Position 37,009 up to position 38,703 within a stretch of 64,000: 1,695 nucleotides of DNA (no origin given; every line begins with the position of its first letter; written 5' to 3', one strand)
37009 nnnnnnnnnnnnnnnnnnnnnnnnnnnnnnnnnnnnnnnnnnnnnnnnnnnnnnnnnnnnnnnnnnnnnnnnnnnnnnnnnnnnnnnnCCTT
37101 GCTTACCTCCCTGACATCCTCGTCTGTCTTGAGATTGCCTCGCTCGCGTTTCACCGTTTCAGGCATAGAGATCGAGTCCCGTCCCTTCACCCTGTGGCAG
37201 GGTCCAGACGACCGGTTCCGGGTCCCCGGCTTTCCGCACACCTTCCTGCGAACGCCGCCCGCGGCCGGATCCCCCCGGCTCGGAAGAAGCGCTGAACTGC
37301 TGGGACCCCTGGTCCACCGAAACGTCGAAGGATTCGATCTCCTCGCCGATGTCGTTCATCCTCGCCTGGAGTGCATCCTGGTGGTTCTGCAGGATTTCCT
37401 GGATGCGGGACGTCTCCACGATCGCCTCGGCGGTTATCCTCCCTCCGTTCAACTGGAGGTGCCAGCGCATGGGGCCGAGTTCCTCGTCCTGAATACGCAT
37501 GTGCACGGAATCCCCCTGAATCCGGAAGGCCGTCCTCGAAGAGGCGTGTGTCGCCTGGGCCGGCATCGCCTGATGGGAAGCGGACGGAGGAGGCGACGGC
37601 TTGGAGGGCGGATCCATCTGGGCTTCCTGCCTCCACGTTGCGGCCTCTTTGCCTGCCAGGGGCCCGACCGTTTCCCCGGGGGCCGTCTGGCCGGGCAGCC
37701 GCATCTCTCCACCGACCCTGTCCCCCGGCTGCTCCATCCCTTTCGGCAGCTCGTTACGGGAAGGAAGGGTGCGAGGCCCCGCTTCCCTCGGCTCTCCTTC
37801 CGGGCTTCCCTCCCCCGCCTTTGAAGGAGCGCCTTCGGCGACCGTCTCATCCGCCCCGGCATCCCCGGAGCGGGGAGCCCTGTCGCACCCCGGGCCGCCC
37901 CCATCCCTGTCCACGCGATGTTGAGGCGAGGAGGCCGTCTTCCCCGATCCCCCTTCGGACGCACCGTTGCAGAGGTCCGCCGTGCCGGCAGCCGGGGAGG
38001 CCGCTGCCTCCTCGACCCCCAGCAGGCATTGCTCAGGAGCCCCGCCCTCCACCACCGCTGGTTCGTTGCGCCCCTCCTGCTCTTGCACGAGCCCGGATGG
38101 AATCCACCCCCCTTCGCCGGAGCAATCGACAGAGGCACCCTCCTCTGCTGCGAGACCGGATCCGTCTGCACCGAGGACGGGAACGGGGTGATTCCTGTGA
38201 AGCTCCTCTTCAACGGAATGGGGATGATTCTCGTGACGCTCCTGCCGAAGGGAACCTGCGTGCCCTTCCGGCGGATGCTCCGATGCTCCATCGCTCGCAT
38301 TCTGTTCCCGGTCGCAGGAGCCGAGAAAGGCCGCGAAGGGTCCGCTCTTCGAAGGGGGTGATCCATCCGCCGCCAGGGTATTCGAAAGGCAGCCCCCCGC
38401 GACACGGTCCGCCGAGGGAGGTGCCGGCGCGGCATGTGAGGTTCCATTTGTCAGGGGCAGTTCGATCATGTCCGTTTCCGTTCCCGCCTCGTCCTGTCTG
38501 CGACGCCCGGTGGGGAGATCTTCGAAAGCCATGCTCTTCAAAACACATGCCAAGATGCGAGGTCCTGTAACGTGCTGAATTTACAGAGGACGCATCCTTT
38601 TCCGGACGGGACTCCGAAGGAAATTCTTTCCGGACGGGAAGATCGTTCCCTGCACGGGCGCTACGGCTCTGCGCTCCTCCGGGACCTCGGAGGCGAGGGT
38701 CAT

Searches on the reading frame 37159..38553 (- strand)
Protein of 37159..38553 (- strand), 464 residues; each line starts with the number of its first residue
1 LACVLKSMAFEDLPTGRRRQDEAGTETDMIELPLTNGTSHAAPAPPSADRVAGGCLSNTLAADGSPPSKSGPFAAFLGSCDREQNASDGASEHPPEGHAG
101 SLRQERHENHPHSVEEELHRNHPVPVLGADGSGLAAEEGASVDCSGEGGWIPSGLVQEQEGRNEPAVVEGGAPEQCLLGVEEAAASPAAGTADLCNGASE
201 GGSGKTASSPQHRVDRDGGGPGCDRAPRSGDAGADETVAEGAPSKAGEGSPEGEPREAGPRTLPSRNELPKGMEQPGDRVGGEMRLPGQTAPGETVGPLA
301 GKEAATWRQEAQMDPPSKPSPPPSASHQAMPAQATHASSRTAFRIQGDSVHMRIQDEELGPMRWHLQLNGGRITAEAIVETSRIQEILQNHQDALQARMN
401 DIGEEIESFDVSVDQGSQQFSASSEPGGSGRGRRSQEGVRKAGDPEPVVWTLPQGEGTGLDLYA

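Call 5: search_protein_families(library=pfam, proteins=[window:37159-38553:-], max_evalue=0.01)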
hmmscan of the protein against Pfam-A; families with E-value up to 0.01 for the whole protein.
window:37159-38553:- (464 aa): 1 family
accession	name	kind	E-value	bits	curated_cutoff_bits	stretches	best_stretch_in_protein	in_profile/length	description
PF02120.21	Flg_hook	-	4.7e-11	42.8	29.8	1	348-419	13-84/85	Flagellar hook-length control protein FliK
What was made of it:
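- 37159..38469 (-): fliK (hook-length control), with corrected start at the ATG at 38469. Pfam Flg_hook (call 5).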

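Call 6: search_protein_families(library=ncbifam, proteins=[window:37159-38553:-], max_evalue=0.01)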
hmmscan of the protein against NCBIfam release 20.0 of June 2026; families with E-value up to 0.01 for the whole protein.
window:37159-38553:- (464 aa): 0 families
